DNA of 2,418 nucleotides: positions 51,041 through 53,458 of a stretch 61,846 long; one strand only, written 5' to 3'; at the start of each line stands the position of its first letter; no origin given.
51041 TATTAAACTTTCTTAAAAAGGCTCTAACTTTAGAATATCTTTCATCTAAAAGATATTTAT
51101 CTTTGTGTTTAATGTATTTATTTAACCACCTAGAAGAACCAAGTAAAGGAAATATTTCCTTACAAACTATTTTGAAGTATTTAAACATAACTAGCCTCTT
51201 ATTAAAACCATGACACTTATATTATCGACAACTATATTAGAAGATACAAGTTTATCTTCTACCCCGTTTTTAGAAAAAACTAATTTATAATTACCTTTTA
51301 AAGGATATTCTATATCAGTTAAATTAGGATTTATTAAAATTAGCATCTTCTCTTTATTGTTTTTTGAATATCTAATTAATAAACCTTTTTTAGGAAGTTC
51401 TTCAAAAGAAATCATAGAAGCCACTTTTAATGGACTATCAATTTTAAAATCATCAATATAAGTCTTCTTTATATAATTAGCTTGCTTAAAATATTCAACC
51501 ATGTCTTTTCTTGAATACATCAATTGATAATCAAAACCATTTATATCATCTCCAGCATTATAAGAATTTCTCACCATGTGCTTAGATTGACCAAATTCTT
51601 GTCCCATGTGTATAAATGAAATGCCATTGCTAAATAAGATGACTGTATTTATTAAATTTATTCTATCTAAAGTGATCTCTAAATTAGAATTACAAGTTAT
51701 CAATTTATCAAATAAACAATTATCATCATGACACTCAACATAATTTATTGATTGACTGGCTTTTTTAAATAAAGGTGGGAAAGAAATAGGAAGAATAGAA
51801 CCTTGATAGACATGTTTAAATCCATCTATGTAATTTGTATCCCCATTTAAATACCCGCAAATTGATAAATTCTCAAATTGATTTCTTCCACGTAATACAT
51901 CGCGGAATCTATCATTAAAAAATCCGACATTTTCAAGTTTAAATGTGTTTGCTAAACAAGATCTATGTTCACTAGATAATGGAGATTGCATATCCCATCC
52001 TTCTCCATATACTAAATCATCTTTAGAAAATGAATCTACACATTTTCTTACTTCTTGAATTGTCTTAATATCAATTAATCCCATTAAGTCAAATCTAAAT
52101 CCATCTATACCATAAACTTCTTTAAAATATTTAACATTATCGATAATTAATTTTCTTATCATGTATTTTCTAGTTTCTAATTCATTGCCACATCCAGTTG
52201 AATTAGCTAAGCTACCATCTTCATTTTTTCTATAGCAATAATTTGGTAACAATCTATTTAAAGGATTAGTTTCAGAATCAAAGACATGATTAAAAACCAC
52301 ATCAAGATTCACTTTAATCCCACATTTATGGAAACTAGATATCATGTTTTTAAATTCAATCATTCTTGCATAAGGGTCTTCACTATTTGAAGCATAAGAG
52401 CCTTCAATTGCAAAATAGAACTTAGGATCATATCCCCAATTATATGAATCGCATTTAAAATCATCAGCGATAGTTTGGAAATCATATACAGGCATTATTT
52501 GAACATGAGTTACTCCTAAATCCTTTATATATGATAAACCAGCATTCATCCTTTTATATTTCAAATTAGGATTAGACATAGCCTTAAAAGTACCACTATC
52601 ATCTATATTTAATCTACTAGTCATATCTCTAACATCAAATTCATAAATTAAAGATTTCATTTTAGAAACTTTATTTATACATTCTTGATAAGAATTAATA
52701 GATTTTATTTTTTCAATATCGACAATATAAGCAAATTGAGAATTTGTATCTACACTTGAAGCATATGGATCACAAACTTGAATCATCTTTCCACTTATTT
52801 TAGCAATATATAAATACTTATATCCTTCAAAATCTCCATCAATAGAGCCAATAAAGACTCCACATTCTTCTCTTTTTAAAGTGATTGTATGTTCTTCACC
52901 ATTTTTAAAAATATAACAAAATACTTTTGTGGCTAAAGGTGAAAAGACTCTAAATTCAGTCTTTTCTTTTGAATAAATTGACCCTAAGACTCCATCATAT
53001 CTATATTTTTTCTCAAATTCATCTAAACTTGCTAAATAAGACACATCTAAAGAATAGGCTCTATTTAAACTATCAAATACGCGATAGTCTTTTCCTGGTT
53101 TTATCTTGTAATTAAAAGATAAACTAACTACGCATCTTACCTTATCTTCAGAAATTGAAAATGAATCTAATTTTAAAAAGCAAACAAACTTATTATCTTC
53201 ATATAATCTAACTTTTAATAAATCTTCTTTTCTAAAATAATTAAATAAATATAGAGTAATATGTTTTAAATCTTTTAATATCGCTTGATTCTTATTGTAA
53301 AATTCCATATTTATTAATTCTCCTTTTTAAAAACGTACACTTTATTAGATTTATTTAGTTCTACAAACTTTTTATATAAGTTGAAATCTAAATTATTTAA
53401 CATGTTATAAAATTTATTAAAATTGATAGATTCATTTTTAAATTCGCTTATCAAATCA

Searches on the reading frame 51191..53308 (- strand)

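Call 71: search_protein_families(library=pfam, proteins=[window:51191-53308:-], max_evalue=0.00001)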
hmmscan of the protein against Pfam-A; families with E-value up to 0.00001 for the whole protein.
window:51191-53308:- (705 aa): 2 families
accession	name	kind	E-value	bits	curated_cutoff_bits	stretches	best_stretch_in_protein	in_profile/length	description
PF00128.31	Alpha-amylase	-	4.8e-16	59.5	22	1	258-344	25-94/446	Alpha amylase, catalytic domain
PF02922.24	CBM_48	-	5.7e-09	36.6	22.4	1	108-183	2-83/83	Carbohydrate-binding module 48 (Isoamylase N-terminal domain)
